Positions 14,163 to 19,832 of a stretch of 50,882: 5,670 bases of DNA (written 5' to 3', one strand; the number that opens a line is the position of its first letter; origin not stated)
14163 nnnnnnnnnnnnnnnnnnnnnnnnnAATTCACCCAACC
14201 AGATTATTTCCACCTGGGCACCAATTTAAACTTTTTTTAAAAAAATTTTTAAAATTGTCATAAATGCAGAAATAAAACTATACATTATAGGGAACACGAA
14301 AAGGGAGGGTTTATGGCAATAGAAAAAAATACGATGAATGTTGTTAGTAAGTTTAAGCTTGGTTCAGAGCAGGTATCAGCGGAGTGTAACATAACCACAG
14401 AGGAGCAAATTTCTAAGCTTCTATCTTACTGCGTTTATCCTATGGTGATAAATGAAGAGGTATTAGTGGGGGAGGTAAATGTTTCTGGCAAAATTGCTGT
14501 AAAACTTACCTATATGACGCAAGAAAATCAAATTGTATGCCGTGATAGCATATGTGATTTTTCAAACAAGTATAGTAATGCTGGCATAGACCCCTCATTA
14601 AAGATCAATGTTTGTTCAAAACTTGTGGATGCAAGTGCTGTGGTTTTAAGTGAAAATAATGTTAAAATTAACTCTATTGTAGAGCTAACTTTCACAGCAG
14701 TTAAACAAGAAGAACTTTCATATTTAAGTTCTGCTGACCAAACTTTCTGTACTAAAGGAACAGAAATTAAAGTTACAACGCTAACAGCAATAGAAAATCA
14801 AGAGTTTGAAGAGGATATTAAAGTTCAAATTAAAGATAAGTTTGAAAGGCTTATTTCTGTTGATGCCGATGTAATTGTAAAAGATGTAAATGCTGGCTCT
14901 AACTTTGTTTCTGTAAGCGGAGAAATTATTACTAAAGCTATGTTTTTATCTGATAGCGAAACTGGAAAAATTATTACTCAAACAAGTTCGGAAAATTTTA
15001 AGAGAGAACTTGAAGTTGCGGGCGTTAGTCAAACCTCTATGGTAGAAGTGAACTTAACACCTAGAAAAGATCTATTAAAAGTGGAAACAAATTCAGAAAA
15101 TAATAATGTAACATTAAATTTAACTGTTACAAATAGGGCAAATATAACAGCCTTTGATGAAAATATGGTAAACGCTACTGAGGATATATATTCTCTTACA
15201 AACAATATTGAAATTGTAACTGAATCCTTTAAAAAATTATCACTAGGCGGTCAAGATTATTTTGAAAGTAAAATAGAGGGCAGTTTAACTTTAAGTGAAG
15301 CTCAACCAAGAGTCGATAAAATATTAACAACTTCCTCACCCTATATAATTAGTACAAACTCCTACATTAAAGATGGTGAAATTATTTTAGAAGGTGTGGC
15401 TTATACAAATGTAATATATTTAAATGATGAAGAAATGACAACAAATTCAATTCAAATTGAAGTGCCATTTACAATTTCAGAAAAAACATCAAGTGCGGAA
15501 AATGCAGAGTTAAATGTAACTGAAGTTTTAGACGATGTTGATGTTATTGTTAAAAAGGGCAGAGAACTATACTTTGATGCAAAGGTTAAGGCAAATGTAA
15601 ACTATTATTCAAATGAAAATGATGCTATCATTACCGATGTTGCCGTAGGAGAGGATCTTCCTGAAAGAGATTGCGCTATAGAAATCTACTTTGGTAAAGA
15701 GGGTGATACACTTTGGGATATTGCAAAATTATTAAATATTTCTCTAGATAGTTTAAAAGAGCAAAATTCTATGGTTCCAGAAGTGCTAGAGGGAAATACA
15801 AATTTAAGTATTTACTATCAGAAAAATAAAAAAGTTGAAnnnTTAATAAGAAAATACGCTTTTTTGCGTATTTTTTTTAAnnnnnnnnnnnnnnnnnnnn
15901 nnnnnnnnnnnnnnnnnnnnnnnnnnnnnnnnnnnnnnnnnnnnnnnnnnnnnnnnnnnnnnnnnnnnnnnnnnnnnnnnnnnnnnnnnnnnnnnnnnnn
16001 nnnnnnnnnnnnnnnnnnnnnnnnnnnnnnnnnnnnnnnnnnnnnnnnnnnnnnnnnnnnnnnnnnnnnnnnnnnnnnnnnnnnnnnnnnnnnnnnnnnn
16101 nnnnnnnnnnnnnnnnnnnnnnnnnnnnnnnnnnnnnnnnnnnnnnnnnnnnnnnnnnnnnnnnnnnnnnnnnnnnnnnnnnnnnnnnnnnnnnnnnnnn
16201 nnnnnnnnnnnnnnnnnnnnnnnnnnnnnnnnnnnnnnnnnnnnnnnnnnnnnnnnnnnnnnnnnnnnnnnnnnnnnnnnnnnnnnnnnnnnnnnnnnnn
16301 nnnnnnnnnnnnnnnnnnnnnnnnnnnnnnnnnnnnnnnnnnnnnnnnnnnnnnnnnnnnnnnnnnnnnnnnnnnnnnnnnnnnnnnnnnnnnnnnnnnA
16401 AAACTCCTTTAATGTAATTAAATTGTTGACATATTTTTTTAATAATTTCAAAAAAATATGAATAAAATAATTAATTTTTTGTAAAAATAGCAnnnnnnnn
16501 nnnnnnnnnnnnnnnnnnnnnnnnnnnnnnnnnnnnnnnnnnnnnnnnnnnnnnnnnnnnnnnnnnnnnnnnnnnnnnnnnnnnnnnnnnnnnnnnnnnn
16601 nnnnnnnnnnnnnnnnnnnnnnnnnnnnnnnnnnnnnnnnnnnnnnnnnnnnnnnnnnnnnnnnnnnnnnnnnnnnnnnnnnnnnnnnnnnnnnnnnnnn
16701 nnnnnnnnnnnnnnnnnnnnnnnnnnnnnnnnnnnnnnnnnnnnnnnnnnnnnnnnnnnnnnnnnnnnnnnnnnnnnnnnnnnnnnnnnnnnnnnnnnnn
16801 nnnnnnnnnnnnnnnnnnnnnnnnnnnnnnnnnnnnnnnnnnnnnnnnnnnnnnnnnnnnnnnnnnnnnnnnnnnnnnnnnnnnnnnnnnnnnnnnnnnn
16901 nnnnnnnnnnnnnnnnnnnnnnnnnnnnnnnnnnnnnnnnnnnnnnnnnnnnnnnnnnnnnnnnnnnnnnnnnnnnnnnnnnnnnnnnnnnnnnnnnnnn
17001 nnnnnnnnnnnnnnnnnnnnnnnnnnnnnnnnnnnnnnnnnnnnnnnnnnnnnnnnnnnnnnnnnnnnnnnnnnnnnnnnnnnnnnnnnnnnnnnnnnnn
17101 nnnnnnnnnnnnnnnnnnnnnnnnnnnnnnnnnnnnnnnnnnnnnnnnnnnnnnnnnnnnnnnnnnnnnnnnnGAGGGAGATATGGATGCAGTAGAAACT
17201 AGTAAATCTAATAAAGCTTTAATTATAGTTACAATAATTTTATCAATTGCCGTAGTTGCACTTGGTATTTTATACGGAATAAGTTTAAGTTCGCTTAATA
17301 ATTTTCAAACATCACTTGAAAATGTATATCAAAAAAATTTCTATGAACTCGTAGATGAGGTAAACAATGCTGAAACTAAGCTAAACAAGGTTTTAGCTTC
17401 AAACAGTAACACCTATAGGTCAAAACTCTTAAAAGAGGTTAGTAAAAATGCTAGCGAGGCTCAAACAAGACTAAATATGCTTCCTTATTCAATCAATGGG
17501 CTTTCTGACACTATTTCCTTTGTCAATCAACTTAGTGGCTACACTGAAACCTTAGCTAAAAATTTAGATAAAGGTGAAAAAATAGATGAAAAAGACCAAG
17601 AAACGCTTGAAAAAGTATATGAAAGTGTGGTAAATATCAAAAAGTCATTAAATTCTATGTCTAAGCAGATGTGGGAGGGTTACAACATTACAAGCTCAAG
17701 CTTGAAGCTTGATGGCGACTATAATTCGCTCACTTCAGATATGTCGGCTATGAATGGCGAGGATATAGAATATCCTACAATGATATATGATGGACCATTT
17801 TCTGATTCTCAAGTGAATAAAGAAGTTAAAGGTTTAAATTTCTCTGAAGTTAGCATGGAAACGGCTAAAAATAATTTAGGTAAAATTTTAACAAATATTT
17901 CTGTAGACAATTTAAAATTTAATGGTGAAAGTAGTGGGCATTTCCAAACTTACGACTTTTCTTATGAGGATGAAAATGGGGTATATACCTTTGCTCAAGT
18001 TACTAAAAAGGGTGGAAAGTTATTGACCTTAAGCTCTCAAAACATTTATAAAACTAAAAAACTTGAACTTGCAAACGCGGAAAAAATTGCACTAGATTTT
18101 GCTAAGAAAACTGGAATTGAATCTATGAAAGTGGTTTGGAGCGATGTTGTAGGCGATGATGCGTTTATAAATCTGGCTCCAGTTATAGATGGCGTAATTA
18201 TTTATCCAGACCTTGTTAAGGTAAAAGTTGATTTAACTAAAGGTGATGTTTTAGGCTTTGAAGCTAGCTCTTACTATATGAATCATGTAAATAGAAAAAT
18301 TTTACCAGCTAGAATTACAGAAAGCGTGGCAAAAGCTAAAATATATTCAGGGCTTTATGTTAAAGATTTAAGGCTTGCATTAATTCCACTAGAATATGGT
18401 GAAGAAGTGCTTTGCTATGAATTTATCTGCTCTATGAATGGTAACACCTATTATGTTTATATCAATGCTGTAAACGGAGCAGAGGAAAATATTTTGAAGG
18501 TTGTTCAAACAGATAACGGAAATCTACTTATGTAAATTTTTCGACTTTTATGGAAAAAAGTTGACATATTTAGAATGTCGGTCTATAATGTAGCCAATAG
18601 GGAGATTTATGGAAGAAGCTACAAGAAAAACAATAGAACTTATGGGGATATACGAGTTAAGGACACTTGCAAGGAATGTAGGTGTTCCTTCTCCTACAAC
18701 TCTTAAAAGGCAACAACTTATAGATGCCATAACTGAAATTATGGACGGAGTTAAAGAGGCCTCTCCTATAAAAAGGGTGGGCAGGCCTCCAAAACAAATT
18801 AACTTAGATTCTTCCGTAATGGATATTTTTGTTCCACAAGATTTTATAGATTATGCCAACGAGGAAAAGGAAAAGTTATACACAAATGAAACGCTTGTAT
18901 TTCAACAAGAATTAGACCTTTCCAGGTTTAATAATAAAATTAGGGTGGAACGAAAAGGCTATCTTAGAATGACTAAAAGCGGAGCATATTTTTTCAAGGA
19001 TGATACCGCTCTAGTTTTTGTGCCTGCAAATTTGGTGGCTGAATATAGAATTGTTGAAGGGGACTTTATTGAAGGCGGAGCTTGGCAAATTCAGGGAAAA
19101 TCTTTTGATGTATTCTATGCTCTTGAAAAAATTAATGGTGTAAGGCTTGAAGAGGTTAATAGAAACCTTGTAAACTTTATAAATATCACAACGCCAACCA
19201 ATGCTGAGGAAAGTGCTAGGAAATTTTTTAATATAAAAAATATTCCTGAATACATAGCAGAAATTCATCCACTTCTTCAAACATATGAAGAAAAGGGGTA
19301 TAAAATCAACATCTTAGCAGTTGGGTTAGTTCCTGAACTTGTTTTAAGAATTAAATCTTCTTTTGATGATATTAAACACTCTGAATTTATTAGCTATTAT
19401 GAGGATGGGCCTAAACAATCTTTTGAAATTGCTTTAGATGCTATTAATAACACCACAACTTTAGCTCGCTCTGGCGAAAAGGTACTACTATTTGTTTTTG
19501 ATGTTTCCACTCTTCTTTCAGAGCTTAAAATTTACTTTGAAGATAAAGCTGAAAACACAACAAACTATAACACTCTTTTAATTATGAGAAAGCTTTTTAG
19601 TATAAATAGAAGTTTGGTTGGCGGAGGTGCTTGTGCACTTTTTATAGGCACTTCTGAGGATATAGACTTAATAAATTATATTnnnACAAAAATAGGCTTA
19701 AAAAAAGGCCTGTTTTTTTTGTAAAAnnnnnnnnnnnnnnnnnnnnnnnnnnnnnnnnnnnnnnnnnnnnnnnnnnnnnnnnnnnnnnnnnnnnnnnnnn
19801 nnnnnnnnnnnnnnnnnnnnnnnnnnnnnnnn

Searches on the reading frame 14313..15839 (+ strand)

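Call 61: search_protein_families(library=pfam, proteins=[window:14313-15839:+], max_evalue=0.01)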
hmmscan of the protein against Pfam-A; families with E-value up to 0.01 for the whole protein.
window:14313-15839:+ (509 aa): 2 families
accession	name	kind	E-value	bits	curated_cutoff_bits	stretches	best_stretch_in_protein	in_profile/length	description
PF12673.12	SipL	-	5.9e-12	46.1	23.6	2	336-411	4-75/78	SipL, SPOCS domain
PF01476.26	LysM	-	2.6e-05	24.5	20.9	1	462-489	4-31/43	LysM domain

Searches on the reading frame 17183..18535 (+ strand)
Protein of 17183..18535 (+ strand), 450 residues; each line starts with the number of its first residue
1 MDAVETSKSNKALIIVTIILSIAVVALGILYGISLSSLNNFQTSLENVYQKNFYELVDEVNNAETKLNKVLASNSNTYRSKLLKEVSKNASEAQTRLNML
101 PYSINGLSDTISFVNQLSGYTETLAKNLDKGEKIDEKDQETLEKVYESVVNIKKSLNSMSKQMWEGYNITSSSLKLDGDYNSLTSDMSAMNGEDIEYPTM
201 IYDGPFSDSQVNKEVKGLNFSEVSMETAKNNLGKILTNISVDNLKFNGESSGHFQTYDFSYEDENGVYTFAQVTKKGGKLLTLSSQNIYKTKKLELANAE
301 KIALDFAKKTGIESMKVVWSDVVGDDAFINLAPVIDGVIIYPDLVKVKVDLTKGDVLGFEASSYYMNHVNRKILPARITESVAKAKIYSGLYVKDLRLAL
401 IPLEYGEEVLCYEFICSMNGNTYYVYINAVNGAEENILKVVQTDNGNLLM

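Call 48: find_encoding_contigs(protein=window:17183-18535:+, flank=2000, max_places=4)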
Protein window:17183-18535:+ (450 aa): 6 contigs read that carry it; 4 places shown.
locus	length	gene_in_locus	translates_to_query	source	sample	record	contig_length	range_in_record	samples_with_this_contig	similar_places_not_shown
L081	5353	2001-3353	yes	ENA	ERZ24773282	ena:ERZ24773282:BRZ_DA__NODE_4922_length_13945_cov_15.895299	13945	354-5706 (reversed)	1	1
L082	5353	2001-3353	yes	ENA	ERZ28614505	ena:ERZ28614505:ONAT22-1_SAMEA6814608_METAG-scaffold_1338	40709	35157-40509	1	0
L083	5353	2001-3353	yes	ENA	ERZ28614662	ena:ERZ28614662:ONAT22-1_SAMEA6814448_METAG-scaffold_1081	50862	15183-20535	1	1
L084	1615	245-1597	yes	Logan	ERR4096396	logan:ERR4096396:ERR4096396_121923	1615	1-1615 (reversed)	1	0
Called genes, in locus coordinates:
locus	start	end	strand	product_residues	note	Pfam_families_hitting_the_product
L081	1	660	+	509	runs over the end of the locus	PF12673:SipL (faint)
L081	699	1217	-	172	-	PF09551:Spore_II_R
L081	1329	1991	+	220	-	PF01471:PG_binding_1, PF09374:PG_binding_3 (faint), PF07486:Hydrolase_2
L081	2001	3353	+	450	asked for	PF20769:YPEB_N, PF14620:YPEB_PepSY1-2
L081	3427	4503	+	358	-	-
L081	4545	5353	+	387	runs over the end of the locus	?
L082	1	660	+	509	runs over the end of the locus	PF12673:SipL (faint)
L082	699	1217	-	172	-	PF09551:Spore_II_R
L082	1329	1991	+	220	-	PF01471:PG_binding_1, PF09374:PG_binding_3 (faint), PF07486:Hydrolase_2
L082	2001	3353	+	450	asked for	PF20769:YPEB_N, PF14620:YPEB_PepSY1-2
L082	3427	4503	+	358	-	-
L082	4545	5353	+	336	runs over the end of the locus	?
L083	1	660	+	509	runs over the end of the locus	PF12673:SipL (faint)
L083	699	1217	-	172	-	PF09551:Spore_II_R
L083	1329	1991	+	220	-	PF01471:PG_binding_1, PF09374:PG_binding_3 (faint), PF07486:Hydrolase_2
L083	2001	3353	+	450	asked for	PF20769:YPEB_N, PF14620:YPEB_PepSY1-2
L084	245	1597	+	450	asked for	PF20769:YPEB_N, PF14620:YPEB_PepSY1-2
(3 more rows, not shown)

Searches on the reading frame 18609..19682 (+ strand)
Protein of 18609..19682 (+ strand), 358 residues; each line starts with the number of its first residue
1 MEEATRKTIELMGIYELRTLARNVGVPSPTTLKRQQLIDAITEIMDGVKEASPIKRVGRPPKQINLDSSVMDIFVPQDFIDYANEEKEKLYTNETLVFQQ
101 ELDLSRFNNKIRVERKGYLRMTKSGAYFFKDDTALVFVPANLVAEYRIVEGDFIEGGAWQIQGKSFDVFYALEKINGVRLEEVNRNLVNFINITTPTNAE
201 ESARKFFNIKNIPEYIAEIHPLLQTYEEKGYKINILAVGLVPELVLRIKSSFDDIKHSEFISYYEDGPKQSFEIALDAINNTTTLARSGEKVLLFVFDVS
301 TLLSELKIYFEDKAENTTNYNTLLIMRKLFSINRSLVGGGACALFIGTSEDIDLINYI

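Call 46: search_protein_families(library=pfam, proteins=[window:18609-19682:+], max_evalue=0.00001)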
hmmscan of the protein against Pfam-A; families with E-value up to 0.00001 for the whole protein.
window:18609-19682:+ (358 aa): 0 families

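Call 61: search_protein_families(library=pfam, proteins=[window:18609-19682:+], max_evalue=0.01)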
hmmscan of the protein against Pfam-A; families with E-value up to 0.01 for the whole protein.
window:18609-19682:+ (358 aa): 1 family
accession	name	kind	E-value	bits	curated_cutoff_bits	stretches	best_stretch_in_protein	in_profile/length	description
PF07498.18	Rho_N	-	3e-05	24.3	24.9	1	11-42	4-35/43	Rho termination factor, N-terminal domain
